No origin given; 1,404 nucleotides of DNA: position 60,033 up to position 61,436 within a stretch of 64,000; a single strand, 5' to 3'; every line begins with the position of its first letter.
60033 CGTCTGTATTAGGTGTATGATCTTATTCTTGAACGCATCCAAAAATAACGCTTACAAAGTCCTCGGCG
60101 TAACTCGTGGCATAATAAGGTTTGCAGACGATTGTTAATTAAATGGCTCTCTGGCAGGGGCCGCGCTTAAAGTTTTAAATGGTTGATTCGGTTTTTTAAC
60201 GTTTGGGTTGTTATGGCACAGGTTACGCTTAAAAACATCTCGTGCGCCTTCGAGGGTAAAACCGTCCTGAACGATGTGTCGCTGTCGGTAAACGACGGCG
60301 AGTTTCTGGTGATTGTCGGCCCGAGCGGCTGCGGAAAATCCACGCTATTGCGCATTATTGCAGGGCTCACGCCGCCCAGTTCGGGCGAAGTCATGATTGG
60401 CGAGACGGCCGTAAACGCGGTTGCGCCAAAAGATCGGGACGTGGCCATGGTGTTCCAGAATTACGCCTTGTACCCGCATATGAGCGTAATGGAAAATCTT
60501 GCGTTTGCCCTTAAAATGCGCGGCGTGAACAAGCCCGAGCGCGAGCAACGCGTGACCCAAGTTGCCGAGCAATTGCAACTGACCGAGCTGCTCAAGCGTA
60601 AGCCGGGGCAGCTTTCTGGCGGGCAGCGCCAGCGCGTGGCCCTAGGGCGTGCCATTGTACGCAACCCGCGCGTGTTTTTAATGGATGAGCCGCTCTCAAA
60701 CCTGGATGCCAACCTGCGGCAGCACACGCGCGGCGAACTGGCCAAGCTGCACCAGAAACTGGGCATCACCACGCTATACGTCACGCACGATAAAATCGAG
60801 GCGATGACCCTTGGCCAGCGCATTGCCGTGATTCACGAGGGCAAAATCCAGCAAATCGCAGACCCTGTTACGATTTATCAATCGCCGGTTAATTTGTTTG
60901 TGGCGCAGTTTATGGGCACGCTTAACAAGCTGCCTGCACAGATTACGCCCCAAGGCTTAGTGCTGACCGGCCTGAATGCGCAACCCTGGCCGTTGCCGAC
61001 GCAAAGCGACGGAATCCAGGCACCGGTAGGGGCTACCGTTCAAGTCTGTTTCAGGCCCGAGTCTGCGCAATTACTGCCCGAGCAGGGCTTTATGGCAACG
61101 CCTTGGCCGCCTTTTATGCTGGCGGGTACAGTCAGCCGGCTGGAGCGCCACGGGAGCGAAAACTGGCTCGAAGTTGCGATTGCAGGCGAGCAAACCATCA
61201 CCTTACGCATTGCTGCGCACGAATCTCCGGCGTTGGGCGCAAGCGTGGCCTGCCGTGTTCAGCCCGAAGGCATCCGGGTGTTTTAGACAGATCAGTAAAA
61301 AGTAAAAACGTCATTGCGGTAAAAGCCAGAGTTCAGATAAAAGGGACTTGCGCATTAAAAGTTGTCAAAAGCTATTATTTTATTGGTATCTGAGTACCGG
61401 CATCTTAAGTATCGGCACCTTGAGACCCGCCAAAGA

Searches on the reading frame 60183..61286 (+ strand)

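Call 16: search_protein_families(library=pfam, proteins=[window:60183-61286:+], max_evalue=0.0001)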
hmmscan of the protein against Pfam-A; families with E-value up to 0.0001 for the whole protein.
window:60183-61286:+ (367 aa): 5 families
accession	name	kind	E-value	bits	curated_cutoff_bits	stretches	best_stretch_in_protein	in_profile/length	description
PF00005.33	ABC_tran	-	2.2e-37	129.2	25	1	29-171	1-136/137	ABC transporter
PF08402.16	TOBE_2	-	1.7e-06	28.5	21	0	313-367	18-76/76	TOBE domain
PF13304.12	AAA_21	-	6.7e-06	26.8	27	0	41-62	1-22/304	AAA domain, putative AbiEii toxin, Type IV TA system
PF20703.3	nSTAND1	-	2.2e-05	24.7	27.1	1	31-100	25-89/379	Novel STAND NTPase 1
PF01078.27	Mg_chelatase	-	6.9e-05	22.8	20.3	0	38-102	21-85/207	Magnesium chelatase, subunit ChlI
